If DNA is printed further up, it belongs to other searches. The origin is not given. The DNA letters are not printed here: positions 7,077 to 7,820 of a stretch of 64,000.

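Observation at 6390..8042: Membrane-tethered SNase-like nuclease with a periplasmic catalytic domain and a sizeable cytoplasmic domain, divergent from the rRNA operon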

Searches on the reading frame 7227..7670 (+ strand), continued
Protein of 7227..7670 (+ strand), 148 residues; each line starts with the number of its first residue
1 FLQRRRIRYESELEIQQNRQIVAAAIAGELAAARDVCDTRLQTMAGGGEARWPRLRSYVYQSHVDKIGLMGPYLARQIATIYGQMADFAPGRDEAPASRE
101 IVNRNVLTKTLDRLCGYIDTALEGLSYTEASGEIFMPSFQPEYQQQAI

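Call 75: find_encoding_contigs(protein=P0141, flank=5000, max_places=2)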
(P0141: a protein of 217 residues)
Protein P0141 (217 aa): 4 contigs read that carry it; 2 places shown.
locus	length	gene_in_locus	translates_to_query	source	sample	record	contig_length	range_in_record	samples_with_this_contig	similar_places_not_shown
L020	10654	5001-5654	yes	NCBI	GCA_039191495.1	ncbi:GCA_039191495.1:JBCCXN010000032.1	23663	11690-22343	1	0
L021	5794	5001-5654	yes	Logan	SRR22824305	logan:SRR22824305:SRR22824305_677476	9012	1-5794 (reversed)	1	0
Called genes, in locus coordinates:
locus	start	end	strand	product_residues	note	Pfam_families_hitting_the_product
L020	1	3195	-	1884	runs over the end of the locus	PF26745:SPM, PF22783:BapA_N (faint), PF06594:HCBP_related (weak), PF00353:HemolysinCabind (weak)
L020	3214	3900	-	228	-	PF07791:Imm11 (weak)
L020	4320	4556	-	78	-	-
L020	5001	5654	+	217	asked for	-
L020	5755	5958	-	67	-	PF13560:HTH_31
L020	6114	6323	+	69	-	-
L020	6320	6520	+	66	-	-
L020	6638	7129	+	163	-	-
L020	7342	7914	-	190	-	-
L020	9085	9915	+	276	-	PF01678:DAP_epimerase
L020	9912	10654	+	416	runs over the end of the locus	PF00919:UPF0004, PF04055:Radical_SAM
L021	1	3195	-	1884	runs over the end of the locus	PF26745:SPM, PF22783:BapA_N (faint), PF06594:HCBP_related (weak), PF00353:HemolysinCabind (weak)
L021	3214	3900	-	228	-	PF07791:Imm11 (weak)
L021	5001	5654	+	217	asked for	-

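Call 76: find_encoding_contigs(protein=P0146, flank=5000, max_places=2)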
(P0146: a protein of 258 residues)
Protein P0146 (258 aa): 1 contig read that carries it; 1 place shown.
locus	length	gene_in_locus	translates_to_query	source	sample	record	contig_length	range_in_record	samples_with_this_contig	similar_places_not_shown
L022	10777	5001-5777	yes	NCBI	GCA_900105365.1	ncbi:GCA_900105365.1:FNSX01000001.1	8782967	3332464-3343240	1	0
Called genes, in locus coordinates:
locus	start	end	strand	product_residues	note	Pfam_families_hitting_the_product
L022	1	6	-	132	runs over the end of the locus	-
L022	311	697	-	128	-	-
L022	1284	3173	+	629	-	PF00004:AAA, PF17866:AAA_lid_6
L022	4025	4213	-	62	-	-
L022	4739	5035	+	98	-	-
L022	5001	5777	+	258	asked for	-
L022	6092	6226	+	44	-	-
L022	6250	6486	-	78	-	-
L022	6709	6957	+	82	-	-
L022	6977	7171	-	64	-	-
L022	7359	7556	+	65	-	-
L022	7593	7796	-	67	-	-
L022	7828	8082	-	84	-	-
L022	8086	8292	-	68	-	-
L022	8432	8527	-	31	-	-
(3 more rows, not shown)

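Call 77: find_encoding_contigs(protein=P0149, flank=5000, max_places=2)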
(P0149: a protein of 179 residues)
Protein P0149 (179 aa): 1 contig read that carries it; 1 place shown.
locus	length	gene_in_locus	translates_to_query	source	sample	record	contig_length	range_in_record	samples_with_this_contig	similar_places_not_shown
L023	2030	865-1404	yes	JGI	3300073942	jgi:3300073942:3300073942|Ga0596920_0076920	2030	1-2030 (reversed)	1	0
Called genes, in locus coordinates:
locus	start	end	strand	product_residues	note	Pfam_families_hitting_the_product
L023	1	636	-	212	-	?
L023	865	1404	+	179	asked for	-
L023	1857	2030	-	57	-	?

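Call 78: find_encoding_contigs(protein=P0151, flank=5000, max_places=2)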
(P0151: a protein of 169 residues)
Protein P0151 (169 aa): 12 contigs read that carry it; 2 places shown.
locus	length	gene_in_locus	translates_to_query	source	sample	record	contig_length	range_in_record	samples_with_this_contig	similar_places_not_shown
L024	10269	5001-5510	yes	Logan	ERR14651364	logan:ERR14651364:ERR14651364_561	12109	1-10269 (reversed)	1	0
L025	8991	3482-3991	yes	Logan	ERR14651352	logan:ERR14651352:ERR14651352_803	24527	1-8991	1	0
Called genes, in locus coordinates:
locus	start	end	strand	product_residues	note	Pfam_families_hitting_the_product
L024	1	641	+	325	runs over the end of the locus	-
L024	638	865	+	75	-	-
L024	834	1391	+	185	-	PF13392:HNH_3 (weak)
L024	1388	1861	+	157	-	-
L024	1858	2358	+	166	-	PF05772:NinB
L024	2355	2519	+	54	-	-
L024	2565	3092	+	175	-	-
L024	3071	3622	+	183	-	-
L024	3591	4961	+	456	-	PF04466:Terminase_3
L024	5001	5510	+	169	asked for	-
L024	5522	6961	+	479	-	PF06381:Phage_portal_3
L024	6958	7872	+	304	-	PF04233:Phage_Mu_F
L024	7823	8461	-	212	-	-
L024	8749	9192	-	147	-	-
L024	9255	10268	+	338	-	?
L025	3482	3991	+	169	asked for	-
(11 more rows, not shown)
